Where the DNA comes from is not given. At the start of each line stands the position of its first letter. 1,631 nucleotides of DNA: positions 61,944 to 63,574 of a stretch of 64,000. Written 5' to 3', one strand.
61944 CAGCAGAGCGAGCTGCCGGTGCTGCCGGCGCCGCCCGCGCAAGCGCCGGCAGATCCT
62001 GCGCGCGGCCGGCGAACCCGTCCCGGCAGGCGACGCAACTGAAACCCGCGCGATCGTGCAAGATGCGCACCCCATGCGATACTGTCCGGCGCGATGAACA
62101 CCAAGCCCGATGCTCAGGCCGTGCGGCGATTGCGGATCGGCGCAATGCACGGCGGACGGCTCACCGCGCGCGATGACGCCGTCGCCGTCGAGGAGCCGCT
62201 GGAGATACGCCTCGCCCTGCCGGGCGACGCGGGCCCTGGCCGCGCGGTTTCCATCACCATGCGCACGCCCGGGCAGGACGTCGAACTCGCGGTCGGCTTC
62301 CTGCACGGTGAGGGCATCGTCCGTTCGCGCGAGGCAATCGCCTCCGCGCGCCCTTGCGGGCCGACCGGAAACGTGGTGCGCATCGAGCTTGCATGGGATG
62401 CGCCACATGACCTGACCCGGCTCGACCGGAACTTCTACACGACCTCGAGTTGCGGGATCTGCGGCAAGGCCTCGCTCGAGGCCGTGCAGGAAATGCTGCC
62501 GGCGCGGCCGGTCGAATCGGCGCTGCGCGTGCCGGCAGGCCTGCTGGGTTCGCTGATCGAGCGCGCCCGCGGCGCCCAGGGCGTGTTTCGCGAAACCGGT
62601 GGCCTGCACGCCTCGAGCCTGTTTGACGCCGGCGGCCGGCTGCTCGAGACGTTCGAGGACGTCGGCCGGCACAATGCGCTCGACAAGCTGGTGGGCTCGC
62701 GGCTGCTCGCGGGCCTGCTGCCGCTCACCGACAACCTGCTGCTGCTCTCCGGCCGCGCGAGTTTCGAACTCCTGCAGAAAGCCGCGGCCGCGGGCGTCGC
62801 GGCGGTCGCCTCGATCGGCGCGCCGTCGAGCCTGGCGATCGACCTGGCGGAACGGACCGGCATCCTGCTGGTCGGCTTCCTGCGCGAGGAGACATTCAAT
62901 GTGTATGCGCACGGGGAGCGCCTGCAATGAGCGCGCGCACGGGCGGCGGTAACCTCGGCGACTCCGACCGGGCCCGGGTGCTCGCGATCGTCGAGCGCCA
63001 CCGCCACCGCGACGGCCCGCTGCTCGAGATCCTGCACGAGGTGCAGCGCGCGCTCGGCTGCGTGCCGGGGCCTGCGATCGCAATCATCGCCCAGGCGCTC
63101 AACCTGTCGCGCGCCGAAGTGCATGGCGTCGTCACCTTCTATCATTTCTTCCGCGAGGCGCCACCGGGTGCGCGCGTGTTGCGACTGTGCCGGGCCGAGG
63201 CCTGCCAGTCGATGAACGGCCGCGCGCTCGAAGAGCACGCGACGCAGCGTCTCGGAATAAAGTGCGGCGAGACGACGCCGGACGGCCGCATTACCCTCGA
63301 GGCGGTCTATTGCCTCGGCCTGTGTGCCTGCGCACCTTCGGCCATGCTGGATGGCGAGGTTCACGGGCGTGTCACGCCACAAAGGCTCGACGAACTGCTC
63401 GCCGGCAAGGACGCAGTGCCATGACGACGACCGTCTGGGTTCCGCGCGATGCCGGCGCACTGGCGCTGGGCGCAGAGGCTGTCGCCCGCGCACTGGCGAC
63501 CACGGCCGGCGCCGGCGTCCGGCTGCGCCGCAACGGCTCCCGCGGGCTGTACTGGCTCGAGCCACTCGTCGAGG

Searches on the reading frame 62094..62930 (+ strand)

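Call 3: search_protein_families(library=pfam, proteins=[window:62094-62930:+])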
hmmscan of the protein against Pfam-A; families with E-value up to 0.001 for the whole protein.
window:62094-62930:+ (278 aa): 1 family
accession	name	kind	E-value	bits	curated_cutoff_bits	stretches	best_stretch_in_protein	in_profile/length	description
PF02634.21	FdhD-NarQ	-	1.2e-61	208.9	27.2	1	49-277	12-236/237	FdhD/NarQ family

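Call 4: search_protein_families(library=ncbifam, proteins=[window:62094-62930:+])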
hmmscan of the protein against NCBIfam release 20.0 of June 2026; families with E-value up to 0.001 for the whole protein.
window:62094-62930:+ (278 aa): 2 families
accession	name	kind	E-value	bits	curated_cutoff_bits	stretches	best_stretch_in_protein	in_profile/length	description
NF001943.0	PRK00724.1-2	equivalog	3.3e-77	259.2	269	1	10-277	5-272/274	formate dehydrogenase accessory sulfurtransferase FdhD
TIGR00129.1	fdhD_narQ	equivalog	3e-53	180.7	140.9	1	27-278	2-236/237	formate dehydrogenase accessory sulfurtransferase FdhD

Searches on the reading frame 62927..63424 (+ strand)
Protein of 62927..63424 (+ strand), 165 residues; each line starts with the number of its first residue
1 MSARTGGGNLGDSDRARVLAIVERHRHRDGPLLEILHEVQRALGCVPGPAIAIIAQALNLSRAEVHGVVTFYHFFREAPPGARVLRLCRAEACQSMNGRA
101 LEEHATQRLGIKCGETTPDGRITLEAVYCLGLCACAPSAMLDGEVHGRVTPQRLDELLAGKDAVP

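Call 3: search_protein_families(library=pfam, proteins=[window:62927-63424:+])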
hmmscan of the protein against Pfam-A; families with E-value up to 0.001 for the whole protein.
window:62927-63424:+ (165 aa): 1 family
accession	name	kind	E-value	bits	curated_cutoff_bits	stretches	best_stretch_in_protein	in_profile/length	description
PF01257.25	2Fe-2S_thioredx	-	2.8e-42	144.4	24.8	1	20-159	3-142/145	Thioredoxin-like [2Fe-2S] ferredoxin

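Call 4: search_protein_families(library=ncbifam, proteins=[window:62927-63424:+])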
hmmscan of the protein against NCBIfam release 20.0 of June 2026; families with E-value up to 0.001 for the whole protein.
window:62927-63424:+ (165 aa): 9 families
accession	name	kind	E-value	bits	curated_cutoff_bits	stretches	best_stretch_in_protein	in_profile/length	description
NF004638.0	PRK05988.1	equivalog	2.4e-68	228.9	198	1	14-160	10-156/159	formate dehydrogenase subunit gamma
NF005722.0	PRK07539.1-2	equivalog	4.6e-36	124.3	141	1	13-159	8-154/157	NADH-quinone oxidoreductase subunit NuoE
NF005747.0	PRK07571.1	equivalog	4.2e-35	120.9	224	1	15-156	21-163/173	bidirectional hydrogenase complex protein HoxE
TIGR01958.1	nuoE_fam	subfamily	5.1e-31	107.8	142.4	1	30-159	16-145/148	NADH-quinone oxidoreductase subunit NuoE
NF005721.0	PRK07539.1-1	equivalog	1.5e-27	96.7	308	1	17-158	33-174/292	NADH-quinone oxidoreductase subunit NuoE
NF005725.0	PRK07539.1-5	equivalog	4.5e-24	85.1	220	1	20-160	27-170/174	NADH-quinone oxidoreductase subunit NuoE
NF005723.0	PRK07539.1-3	equivalog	8.2e-18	64.8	226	1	35-159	29-154/158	NADH-quinone oxidoreductase subunit NuoE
NF005724.0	PRK07539.1-4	equivalog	3.6e-16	59.7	280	1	32-159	42-170/240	NADH-quinone oxidoreductase subunit NuoE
NF009040.0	PRK12373.1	equivalog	9.3e-14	51.9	514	1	34-159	41-167/400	NADH-quinone oxidoreductase subunit E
